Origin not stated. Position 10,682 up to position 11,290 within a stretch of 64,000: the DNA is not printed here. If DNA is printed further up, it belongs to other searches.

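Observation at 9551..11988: Secreted cohesin-domain / Flg_new / triple-repeat protein with a downstream membrane-anchored partner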

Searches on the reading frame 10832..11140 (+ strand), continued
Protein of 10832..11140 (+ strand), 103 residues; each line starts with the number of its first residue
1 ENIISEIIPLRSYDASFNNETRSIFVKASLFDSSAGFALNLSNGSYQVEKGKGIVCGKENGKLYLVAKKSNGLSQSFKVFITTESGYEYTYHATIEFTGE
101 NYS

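Call 56: find_encoding_contigs(protein=P0039, flank=5000, max_places=2)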
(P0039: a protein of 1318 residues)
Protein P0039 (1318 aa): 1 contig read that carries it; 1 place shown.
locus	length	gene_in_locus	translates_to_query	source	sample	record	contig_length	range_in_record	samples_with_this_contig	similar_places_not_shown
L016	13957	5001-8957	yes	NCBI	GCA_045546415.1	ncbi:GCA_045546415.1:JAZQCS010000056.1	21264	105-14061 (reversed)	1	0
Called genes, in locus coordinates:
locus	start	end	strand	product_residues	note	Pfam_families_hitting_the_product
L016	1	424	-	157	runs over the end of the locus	PF07486:Hydrolase_2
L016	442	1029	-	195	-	PF09551:Spore_II_R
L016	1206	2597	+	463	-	PF28494:GlyRS_ins_1 (weak), PF00587:tRNA-synt_2b, PF03129:HGTP_anticodon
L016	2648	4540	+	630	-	PF13727:CoA_binding_3, PF17836:PglD_N (faint), PF00106:adh_short (weak), PF01073:3Beta_HSD, PF01370:Epimerase, PF02719:Polysacc_synt_2, PF04321:RmlD_sub_bind, PF16363:GDP_Man_Dehyd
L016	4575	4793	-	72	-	PF13443:HTH_26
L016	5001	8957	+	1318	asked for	PF02368:Big_2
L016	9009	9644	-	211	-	PF24675:NpmA, PF02390:Methyltransf_4, PF13847:Methyltransf_31, PF13649:Methyltransf_25 (weak)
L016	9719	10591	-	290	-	PF07883:Cupin_2 (weak), PF02311:AraC_binding (weak), PF00165:HTH_AraC (weak), PF12833:HTH_18, PF00165:HTH_AraC (weak)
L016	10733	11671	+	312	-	PF00701:DHDPS (weak)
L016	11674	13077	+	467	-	-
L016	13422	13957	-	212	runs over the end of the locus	?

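Call 67: search_protein_families(library=pfam, proteins=[P0042, P0045, P0047, P0046, P0053, P0054], max_evalue=0.01)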
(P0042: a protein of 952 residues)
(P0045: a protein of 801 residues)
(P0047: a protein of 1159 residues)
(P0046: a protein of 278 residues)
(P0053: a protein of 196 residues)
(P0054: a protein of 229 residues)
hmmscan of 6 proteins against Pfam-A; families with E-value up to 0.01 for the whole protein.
P0042 (952 aa): 0 families

P0045 (801 aa): 3 families
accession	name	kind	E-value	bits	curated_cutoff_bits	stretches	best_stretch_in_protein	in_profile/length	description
PF00963.24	Cohesin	-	1.1e-17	65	24.1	2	59-194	3-137/139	Cohesin domain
PF25641.1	Head_fiber_dimeric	-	0.00017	21.8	30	1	360-409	7-50/61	Head fiber dimeric protein-like domain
PF08308.17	PEGA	-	0.0022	18.3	20.8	1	360-423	7-69/71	PEGA domain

P0047 (1159 aa): 7 families
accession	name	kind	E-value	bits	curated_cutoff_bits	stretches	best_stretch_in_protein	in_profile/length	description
PF00404.24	Dockerin_1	-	8.9e-32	109.5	22.9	3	174-239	1-56/57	Dockerin type I domain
PF24893.1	DUF7743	-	5.4e-21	74.9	27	3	847-892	2-45/120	Domain of unknown function (DUF7743)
PF13306.12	LRR_5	-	8.3e-19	68.2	27.7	1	263-349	9-94/127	BspA type Leucine rich repeat region (6 copies)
PF22671.1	Gp18_domIII_N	-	0.00078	20.1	27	0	863-890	11-38/58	Tail sheath protein Gp18 domain III N-terminal region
PF13855.12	LRR_8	-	0.0014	18.8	27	0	274-315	11-53/61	Leucine rich repeat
PF13499.12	EF-hand_7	-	0.0031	18.3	30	0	124-188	10-62/67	EF-hand domain pair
PF00036.39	EF-hand_1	-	0.0036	17.2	25.4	0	1132-1147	8-23/29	EF hand domain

P0046 (278 aa): 0 families

P0053 (196 aa): 0 families

P0054 (229 aa): 0 families
